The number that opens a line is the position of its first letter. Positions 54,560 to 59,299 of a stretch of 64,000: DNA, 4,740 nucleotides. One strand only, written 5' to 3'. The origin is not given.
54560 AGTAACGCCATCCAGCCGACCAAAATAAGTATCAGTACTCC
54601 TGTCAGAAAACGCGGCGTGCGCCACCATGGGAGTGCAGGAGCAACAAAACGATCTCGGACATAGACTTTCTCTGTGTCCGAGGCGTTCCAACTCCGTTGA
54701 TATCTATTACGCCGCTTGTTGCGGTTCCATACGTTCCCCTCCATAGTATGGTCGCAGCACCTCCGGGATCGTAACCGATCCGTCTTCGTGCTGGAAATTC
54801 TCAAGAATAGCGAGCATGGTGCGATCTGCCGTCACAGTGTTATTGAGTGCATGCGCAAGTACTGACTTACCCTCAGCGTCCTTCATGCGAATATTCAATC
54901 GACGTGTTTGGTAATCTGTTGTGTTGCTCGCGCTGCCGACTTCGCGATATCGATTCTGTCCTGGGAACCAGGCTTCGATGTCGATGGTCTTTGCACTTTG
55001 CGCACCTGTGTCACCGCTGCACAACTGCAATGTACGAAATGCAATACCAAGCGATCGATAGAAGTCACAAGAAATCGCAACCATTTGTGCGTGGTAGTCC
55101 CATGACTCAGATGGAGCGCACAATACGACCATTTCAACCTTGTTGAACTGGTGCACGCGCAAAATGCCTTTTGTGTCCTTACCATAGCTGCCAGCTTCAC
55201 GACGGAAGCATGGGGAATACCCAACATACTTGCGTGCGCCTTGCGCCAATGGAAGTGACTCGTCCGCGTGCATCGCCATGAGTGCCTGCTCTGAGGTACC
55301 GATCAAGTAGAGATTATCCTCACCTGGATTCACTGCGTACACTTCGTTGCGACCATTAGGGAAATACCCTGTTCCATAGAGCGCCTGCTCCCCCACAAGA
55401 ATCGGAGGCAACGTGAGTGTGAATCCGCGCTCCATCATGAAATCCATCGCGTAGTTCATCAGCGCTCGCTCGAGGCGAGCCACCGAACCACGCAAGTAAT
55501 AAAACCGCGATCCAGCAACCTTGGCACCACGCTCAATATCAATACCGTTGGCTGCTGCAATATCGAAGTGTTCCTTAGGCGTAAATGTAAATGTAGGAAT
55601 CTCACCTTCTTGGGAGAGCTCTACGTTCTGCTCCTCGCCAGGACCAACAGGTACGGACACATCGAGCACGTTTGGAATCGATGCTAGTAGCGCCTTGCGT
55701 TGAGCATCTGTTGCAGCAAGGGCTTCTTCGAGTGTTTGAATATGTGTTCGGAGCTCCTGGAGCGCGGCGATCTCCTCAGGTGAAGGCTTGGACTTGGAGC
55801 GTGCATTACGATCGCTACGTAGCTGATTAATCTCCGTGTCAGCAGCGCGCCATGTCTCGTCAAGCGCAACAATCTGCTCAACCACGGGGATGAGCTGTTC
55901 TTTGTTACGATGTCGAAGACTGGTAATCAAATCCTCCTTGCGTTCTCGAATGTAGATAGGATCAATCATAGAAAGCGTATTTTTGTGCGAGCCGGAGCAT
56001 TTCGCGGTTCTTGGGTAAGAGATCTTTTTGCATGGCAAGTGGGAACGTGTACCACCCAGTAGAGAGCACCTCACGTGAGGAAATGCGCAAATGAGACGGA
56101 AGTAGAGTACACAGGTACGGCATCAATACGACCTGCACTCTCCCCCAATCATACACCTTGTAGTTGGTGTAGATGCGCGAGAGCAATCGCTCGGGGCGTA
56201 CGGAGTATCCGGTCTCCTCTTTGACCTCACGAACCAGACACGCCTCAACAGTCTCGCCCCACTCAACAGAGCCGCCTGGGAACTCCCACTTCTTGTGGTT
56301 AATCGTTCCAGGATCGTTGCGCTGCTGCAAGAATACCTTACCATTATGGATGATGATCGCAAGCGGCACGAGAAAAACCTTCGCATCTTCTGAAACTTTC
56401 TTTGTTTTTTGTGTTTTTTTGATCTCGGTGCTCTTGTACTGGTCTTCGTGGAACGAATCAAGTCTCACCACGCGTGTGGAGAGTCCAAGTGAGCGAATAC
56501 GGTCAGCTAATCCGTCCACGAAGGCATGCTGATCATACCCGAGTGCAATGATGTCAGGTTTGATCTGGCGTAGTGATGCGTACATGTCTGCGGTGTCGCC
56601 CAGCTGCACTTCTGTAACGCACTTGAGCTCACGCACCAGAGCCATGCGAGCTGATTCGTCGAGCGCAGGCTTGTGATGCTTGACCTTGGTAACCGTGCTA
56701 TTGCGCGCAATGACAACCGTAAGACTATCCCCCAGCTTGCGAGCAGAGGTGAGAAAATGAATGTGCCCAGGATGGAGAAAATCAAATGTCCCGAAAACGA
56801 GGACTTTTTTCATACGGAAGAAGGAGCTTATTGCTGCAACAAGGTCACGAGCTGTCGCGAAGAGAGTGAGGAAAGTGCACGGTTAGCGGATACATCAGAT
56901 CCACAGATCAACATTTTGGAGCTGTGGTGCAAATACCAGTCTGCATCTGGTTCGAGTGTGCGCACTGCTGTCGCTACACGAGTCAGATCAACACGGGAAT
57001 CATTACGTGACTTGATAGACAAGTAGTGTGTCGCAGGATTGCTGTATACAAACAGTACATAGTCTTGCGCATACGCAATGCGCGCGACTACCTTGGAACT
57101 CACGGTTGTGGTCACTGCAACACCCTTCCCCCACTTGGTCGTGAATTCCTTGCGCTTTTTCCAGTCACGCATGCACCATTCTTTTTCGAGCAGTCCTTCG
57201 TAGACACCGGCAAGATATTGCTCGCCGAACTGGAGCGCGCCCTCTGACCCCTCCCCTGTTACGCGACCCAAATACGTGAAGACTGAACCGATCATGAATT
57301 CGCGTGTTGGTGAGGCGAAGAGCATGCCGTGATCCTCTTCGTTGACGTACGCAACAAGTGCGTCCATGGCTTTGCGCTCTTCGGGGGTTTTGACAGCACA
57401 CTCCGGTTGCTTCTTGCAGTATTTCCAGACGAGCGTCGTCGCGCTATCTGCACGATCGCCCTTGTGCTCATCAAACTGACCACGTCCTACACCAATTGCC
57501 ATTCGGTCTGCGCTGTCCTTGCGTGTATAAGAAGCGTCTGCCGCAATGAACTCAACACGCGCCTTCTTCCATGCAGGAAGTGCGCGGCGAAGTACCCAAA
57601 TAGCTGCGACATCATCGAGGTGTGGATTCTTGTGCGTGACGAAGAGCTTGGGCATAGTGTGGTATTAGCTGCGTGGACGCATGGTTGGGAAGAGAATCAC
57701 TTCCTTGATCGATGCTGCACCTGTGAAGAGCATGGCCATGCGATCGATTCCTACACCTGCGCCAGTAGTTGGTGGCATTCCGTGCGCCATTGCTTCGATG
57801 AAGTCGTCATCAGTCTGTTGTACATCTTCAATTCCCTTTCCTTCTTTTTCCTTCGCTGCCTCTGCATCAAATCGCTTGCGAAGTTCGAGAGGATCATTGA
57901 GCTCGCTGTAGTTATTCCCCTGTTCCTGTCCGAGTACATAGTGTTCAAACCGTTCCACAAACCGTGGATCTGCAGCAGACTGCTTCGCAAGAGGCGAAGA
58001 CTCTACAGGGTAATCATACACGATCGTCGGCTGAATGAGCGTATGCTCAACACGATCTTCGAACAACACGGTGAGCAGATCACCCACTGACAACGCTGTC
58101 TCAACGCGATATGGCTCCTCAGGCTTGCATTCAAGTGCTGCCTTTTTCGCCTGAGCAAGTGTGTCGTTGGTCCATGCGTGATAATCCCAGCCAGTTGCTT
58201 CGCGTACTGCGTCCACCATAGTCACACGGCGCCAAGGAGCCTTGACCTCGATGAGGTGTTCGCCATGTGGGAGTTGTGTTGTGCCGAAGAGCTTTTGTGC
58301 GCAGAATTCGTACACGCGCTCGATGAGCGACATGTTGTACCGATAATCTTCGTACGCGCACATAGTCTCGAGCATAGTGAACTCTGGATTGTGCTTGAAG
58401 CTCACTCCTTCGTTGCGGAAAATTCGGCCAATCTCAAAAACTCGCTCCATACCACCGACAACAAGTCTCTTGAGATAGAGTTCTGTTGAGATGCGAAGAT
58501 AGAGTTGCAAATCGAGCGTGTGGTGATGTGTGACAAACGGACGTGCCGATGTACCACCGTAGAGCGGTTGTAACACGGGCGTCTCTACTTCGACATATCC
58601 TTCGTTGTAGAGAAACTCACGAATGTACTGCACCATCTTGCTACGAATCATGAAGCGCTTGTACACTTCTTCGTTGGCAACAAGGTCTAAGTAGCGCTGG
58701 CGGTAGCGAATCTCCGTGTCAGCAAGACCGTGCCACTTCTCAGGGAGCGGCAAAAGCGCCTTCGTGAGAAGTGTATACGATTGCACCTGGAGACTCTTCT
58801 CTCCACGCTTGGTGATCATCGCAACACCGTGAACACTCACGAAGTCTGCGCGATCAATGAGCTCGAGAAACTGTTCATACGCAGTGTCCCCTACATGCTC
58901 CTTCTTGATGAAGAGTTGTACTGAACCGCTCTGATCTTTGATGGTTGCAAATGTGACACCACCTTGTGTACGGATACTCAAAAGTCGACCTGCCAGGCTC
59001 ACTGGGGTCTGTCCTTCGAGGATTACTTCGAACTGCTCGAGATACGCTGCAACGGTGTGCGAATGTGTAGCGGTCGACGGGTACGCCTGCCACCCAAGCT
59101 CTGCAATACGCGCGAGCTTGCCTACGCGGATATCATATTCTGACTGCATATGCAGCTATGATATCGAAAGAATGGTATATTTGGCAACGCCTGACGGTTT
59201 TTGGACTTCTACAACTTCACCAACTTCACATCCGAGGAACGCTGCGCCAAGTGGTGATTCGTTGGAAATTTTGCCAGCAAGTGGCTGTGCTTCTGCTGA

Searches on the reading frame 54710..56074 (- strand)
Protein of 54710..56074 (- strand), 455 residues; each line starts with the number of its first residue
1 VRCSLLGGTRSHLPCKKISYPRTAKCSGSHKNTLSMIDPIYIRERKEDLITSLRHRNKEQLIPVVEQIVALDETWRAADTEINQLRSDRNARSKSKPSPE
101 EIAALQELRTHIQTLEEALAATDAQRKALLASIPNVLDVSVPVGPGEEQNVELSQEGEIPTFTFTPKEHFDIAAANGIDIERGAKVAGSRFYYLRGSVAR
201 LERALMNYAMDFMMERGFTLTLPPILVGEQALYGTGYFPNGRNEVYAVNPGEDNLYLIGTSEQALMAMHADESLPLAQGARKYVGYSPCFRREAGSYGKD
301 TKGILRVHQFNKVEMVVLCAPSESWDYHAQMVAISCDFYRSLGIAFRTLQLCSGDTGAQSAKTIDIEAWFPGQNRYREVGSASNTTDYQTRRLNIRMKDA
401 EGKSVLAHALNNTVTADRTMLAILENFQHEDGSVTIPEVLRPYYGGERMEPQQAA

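Call 60: search_protein_families(library=pfam, proteins=[window:54710-56074:-], max_evalue=0.00001)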
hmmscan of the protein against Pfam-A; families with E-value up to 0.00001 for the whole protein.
window:54710-56074:- (455 aa): 2 families
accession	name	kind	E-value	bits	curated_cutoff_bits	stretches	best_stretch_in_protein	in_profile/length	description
PF00587.30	tRNA-synt_2b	-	2.4e-36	125.9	29.3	1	250-427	6-179/179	tRNA synthetase class II core domain (G, H, P, S and T)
PF02403.27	Seryl_tRNA_N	-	4.4e-13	49.9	28.2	1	36-136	1-107/108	Seryl-tRNA synthetase N-terminal domain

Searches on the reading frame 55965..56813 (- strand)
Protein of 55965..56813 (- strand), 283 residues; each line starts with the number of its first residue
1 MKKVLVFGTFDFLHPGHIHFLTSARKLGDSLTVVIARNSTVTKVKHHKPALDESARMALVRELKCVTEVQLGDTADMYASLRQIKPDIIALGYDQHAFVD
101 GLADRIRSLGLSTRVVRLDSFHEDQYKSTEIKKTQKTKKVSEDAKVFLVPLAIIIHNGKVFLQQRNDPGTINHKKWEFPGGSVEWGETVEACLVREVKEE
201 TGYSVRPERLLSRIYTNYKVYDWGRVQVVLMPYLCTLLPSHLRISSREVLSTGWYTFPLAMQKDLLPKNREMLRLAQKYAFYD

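Call 60: search_protein_families(library=pfam, proteins=[window:55965-56813:-], max_evalue=0.00001)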
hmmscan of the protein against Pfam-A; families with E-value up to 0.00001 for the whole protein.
window:55965-56813:- (283 aa): 3 families
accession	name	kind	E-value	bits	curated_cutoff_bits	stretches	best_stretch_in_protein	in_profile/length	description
PF00293.34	NUDIX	-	2.3e-19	70.1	21.1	1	152-274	7-132/134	NUDIX domain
PF01467.32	CTP_transf_like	-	4.7e-17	62.9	21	1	6-133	2-132/133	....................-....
PF14815.12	NUDIX_4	-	8.6e-08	32.4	35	1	152-219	3-69/113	NUDIX domain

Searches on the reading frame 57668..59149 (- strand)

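Call 61: search_protein_families(library=pfam, proteins=[window:57668-59149:-], max_evalue=0.00001)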
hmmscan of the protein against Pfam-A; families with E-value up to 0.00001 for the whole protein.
window:57668-59149:- (494 aa): 3 families
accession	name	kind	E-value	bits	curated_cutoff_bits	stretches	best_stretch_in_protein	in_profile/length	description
PF00152.25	tRNA-synt_2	-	2.2e-81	273.7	25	1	145-490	2-307/308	tRNA synthetases class II (D, K and N)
PF01336.31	tRNA_anti-codon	-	3.5e-14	52.9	27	1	50-128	1-75/75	OB-fold nucleic acid binding domain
PF01409.25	tRNA-synt_2d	-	5.3e-07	29.8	19.8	0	236-291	104-157/246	tRNA synthetases class II core domain (F)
